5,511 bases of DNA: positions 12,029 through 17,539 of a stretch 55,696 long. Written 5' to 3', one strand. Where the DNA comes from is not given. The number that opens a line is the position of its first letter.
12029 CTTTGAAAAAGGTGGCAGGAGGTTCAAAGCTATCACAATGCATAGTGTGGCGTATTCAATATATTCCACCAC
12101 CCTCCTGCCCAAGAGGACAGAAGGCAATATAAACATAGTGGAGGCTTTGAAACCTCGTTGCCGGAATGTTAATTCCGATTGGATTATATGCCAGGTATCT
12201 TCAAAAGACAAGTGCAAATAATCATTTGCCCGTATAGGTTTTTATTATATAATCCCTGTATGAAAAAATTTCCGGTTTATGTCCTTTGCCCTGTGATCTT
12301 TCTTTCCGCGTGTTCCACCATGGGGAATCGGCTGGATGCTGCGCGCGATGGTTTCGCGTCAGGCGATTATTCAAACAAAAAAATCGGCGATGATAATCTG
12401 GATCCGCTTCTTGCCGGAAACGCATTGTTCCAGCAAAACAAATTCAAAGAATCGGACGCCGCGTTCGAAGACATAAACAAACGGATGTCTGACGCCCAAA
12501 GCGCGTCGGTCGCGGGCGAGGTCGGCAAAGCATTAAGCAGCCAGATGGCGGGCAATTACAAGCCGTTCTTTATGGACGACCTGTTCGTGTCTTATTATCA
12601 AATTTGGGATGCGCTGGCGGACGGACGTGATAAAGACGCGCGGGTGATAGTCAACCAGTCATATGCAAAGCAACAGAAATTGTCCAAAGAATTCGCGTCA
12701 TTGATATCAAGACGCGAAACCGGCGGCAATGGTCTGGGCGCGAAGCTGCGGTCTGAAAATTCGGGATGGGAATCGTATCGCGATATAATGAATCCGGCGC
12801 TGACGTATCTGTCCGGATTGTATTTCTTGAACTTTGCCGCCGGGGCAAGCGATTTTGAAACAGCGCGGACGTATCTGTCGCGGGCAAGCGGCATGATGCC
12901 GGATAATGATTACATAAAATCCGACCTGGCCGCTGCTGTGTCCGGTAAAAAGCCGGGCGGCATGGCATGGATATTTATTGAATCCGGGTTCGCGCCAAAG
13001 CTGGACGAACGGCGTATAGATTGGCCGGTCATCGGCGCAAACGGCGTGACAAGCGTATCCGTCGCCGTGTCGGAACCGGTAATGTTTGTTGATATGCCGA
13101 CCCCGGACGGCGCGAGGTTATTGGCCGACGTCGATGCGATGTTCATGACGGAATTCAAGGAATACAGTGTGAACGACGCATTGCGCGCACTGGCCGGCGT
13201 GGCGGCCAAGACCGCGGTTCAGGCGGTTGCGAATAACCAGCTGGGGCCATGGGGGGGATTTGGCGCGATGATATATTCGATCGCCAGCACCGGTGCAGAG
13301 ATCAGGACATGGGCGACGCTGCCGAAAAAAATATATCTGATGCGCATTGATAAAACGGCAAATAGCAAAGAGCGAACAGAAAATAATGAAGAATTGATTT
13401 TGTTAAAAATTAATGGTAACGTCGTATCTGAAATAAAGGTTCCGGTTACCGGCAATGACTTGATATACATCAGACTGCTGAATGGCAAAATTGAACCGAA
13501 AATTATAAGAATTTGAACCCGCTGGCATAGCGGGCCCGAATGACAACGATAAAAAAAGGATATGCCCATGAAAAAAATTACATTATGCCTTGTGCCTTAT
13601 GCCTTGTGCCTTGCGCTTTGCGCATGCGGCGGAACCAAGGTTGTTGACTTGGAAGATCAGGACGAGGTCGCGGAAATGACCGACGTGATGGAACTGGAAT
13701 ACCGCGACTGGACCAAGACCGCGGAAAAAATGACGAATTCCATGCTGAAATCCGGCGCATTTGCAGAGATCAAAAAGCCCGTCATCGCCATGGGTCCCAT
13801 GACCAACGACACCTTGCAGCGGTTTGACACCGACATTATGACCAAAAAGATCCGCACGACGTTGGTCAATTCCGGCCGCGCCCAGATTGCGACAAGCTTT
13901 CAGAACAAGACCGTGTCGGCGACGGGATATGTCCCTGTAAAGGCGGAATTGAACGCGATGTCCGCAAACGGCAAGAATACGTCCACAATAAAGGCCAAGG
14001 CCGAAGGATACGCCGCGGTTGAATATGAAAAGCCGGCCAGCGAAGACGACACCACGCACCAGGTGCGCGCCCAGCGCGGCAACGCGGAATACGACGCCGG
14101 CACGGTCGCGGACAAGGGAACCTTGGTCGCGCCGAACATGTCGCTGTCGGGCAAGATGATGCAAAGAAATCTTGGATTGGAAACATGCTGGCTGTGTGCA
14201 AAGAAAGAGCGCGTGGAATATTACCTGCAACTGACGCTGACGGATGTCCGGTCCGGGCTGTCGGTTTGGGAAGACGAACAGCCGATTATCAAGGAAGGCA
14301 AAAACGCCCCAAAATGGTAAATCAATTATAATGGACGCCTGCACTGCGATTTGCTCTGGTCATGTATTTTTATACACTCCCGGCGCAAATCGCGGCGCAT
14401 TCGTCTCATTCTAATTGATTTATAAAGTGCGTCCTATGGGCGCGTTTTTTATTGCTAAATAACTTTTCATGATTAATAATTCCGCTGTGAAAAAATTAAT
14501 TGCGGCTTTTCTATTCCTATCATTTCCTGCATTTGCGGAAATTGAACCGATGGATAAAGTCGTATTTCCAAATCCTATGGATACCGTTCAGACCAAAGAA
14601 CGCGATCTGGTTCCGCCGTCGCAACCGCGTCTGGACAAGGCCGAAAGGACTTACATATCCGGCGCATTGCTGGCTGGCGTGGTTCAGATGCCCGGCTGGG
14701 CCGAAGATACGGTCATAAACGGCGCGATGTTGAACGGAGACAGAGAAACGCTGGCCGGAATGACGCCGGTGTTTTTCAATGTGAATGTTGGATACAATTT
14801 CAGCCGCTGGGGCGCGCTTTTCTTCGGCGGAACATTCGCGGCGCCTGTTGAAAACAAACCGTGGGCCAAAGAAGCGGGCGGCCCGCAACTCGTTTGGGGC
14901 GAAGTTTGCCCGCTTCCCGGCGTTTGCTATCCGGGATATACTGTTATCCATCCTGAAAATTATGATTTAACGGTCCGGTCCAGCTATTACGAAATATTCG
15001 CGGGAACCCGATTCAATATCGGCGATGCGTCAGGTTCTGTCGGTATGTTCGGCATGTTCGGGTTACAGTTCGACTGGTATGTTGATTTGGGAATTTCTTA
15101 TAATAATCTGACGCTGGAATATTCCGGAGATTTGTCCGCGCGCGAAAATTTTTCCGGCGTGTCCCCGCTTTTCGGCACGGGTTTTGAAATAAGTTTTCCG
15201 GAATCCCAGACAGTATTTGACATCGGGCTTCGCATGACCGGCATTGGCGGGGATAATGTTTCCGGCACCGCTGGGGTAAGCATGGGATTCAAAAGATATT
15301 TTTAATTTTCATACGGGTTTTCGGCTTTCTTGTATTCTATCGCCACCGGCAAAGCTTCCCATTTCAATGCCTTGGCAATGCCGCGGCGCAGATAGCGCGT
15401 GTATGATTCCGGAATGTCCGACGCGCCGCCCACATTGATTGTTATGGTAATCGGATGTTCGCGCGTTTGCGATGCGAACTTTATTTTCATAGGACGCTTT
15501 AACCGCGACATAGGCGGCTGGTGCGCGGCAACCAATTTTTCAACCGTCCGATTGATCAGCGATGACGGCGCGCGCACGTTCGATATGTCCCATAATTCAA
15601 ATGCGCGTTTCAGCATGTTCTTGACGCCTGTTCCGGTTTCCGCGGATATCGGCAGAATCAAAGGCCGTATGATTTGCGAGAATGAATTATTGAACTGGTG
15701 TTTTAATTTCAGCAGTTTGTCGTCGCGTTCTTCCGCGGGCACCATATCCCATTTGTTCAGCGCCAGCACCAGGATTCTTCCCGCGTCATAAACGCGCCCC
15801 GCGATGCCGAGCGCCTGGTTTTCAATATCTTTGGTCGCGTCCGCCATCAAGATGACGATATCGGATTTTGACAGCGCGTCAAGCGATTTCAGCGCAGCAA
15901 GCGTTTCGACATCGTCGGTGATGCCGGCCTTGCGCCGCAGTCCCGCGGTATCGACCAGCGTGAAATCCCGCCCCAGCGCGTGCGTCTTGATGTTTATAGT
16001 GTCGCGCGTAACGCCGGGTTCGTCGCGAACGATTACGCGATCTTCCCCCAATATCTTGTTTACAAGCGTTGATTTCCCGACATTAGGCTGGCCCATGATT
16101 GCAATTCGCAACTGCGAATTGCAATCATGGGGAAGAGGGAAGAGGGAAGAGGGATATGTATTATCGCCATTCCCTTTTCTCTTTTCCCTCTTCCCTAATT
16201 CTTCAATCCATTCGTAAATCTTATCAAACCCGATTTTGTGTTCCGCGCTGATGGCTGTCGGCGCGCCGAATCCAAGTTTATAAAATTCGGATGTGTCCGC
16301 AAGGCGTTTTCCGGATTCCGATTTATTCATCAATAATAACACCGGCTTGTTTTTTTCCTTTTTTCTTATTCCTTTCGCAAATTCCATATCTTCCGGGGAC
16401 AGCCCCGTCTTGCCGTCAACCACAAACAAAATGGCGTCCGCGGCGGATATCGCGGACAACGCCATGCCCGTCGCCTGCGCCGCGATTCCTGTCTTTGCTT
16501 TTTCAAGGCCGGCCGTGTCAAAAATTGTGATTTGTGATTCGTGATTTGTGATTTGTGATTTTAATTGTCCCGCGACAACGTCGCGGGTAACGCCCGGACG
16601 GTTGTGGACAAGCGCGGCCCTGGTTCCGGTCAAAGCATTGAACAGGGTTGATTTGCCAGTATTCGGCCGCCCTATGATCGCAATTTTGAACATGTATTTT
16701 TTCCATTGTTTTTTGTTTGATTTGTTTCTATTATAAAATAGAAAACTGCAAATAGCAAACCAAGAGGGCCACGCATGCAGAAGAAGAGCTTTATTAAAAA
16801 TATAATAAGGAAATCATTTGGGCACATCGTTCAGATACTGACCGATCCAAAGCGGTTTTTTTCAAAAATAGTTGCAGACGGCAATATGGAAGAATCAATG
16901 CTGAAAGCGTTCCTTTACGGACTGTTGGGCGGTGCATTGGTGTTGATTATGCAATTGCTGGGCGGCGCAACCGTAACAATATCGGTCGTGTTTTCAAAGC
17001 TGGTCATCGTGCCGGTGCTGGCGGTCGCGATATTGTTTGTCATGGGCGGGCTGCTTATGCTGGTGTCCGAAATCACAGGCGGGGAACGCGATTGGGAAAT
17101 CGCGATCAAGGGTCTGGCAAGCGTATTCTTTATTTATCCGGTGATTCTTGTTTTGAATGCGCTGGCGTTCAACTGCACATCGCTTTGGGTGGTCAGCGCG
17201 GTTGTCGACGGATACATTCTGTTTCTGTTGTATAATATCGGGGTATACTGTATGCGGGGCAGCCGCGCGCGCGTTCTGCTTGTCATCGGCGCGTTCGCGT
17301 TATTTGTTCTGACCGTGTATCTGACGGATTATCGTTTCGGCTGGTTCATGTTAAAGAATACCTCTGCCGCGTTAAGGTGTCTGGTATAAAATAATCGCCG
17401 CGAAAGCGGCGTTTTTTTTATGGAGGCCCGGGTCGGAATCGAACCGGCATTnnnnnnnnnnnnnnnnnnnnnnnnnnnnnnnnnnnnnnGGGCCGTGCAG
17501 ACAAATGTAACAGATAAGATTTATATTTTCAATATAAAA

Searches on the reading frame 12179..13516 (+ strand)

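Call 11: search_protein_families(library=pfam, proteins=[window:12179-13516:+], max_evalue=0.00001)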
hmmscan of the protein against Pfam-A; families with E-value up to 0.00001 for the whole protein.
window:12179-13516:+ (445 aa): 0 families

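Call 30: search_protein_families(library=pfam, proteins=[window:12179-13516:+], max_evalue=0.05)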
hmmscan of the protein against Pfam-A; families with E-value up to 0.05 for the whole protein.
window:12179-13516:+ (445 aa): 1 family
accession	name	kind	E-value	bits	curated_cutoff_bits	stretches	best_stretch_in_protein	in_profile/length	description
PF14559.12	TPR_19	-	0.034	14.9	25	0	222-253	3-34/68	Tetratricopeptide repeat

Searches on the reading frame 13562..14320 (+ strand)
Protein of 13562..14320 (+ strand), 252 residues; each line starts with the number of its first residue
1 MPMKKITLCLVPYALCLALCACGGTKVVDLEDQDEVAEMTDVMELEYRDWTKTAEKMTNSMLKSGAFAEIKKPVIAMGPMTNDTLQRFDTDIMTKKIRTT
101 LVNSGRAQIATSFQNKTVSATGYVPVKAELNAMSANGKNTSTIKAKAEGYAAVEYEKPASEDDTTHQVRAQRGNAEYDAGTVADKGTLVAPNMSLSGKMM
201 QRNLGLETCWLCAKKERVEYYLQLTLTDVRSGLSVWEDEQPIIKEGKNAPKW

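Call 11: search_protein_families(library=pfam, proteins=[window:13562-14320:+], max_evalue=0.00001)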
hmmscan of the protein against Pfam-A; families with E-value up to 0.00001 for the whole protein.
window:13562-14320:+ (252 aa): 1 family
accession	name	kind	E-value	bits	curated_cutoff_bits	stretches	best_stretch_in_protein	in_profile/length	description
PF13036.11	LpoB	-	1e-28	100.5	22.3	2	160-242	71-147/147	Peptidoglycan-synthase activator LpoB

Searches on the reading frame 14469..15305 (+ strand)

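Call 11: search_protein_families(library=pfam, proteins=[window:14469-15305:+], max_evalue=0.00001)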
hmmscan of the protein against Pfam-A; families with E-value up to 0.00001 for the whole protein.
window:14469-15305:+ (278 aa): 0 families

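Call 30: search_protein_families(library=pfam, proteins=[window:14469-15305:+], max_evalue=0.05)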
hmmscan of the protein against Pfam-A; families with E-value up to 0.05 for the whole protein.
window:14469-15305:+ (278 aa): 1 family
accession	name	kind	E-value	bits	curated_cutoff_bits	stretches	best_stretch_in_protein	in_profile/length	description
PF13505.12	OMP_b-brl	-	0.00013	22.6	28.7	1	94-266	37-164/175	Outer membrane protein beta-barrel domain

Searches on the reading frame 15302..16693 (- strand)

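Call 12: search_protein_families(library=pfam, proteins=[window:15302-16693:-], max_evalue=0.00001)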
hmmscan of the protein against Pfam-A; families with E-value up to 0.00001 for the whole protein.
window:15302-16693:- (463 aa): 10 families
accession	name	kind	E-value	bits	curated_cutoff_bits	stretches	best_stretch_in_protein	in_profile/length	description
PF01926.29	MMR_HSR1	-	1.7e-50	170.3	21.9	2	3-124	1-113/113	50S ribosome-binding GTPase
PF02421.24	FeoB_N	-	3.1e-25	89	27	2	196-362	2-154/156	Ferrous iron transport protein B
PF00350.29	Dynamin_N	-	3.2e-18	66.7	27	0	49-120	97-163/168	Dynamin family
PF00009.33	GTP_EFTU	-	2.9e-16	60.1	26.5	1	195-365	4-183/188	Elongation factor Tu GTP binding domain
PF14714.11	KH_dom-like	-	5.1e-16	59.2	27.3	1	374-455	1-81/81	KH-domain-like of EngA bacterial GTPase enzymes, C-terminal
PF08477.19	Roc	-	1.8e-11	44.8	27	1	3-125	1-118/119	Ras of Complex, Roc, domain of DAPkinase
PF04548.22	AIG1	-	6.9e-09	35.8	27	0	195-264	1-71/212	AIG1 family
PF03193.22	RsgA_GTPase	-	3.2e-07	30.8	30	0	197-253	109-169/174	RsgA GTPase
PF00071.28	Ras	-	1.4e-06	28.4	21.6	0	3-68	1-63/162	Ras family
PF00005.33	ABC_tran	-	2.8e-06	28.4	25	0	191-239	8-48/137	ABC transporter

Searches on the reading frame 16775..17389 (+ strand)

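Call 12: search_protein_families(library=pfam, proteins=[window:16775-17389:+], max_evalue=0.00001)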
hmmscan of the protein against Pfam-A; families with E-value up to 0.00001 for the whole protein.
window:16775-17389:+ (204 aa): 0 families

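Call 30: search_protein_families(library=pfam, proteins=[window:16775-17389:+], max_evalue=0.05)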
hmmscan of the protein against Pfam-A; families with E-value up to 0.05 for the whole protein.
window:16775-17389:+ (204 aa): 1 family
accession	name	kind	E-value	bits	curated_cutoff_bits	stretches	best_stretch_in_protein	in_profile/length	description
PF14093.11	DUF4271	-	0.0055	17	29.7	1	6-158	14-169/206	Domain of unknown function (DUF4271)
